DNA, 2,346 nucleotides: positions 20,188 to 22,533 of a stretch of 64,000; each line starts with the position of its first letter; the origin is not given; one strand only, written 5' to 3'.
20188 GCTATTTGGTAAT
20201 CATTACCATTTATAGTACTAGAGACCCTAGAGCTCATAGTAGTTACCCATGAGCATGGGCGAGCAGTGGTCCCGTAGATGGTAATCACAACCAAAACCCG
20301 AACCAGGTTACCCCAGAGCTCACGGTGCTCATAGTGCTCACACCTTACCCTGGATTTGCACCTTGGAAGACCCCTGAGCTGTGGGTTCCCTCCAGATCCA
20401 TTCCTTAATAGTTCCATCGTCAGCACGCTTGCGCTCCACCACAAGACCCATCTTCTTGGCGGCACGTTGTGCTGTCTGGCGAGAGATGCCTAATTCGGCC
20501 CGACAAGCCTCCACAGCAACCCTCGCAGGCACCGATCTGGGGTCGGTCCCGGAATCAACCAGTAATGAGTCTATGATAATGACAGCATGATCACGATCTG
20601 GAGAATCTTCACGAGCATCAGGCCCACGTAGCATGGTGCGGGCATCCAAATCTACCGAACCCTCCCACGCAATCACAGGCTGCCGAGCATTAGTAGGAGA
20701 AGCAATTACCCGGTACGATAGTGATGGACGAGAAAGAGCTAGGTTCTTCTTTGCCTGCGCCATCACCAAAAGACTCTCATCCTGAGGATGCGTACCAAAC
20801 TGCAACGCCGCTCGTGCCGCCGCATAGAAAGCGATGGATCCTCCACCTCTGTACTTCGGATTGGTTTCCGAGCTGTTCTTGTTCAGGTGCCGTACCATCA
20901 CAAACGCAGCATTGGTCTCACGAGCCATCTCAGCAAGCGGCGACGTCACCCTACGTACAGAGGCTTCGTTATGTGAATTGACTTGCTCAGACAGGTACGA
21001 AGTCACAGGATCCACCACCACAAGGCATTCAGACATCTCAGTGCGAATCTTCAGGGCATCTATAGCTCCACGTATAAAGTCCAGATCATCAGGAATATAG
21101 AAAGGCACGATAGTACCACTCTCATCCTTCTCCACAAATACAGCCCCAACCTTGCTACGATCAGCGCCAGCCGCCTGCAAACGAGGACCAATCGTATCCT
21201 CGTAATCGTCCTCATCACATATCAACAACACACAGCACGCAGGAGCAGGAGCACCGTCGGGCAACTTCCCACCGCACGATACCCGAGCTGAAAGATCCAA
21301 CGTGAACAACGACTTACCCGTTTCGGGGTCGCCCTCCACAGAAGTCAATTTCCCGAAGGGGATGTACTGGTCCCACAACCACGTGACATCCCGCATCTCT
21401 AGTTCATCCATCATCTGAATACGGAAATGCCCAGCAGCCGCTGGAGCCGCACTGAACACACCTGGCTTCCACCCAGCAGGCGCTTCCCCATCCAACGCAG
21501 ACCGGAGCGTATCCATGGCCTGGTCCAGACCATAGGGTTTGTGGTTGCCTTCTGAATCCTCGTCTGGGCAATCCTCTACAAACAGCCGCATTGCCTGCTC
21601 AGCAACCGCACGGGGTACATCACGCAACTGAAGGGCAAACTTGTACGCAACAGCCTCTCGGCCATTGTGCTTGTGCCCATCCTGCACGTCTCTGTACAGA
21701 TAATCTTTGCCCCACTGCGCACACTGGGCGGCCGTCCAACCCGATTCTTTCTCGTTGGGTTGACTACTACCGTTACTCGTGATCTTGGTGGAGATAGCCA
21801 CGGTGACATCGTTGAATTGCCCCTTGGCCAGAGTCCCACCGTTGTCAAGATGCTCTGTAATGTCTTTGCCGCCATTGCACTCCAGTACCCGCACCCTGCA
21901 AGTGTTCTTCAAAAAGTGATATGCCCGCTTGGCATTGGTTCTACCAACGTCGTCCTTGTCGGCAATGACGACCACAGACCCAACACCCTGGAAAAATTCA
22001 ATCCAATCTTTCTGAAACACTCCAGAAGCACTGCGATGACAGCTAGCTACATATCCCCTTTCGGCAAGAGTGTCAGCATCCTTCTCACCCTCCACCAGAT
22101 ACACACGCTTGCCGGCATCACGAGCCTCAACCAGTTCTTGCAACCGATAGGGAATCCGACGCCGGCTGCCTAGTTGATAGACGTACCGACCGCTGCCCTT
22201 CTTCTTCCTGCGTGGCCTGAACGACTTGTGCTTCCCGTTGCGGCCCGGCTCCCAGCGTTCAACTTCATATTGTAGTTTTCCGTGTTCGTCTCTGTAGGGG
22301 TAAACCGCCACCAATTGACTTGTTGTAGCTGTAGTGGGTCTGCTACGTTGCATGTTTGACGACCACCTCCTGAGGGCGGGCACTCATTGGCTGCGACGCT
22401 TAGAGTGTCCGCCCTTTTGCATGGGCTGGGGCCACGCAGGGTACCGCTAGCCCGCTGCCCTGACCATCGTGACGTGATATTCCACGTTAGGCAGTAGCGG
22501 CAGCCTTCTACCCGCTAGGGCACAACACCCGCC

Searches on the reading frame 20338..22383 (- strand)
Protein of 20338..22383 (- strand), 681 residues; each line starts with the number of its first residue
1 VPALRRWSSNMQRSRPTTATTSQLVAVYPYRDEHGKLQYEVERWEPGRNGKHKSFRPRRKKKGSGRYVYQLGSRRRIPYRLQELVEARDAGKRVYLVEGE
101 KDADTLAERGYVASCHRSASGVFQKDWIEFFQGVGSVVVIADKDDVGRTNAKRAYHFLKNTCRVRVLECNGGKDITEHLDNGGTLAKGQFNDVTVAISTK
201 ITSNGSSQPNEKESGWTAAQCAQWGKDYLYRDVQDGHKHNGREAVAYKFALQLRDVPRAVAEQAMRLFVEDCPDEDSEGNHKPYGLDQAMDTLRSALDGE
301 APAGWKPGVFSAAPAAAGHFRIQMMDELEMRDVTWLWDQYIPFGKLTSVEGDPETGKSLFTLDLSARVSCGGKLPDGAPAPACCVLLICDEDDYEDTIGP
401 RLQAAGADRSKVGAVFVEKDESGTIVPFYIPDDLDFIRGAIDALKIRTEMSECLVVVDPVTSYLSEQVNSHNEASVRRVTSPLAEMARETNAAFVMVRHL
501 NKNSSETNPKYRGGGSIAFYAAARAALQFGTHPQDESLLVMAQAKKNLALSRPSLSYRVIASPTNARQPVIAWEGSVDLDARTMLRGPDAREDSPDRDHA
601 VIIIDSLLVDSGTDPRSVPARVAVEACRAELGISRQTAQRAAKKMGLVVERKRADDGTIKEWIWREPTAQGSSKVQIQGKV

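Call 25: search_protein_families(library=phrogs, proteins=[window:20338-22383:-], max_evalue=0.00001)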
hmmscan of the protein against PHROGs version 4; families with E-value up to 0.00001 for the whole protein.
window:20338-22383:- (681 aa): 7 families
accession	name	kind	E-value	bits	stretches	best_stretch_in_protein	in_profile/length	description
phrog_239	-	DNA, RNA and nucleotide metabolism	5e-28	99.5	1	23-183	142-300/801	DNA primase/helicase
phrog_6088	-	DNA, RNA and nucleotide metabolism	8.2e-14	52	1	31-195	144-296/772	DNA primase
phrog_10729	-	DNA, RNA and nucleotide metabolism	5.3e-10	39.2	1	340-669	399-716/722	DNA polymerase/primase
phrog_906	-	DNA, RNA and nucleotide metabolism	9.2e-07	29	1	298-528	490-695/872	DNA polymerase/primase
phrog_3123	-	unknown function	2.8e-06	27.2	0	318-537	312-544/583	-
phrog_47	-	DNA, RNA and nucleotide metabolism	3.5e-06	26.8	1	84-178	228-321/947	DNA primase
phrog_243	-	DNA, RNA and nucleotide metabolism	4.1e-06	26.9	0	434-507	125-199/273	DnaB-like replicative helicase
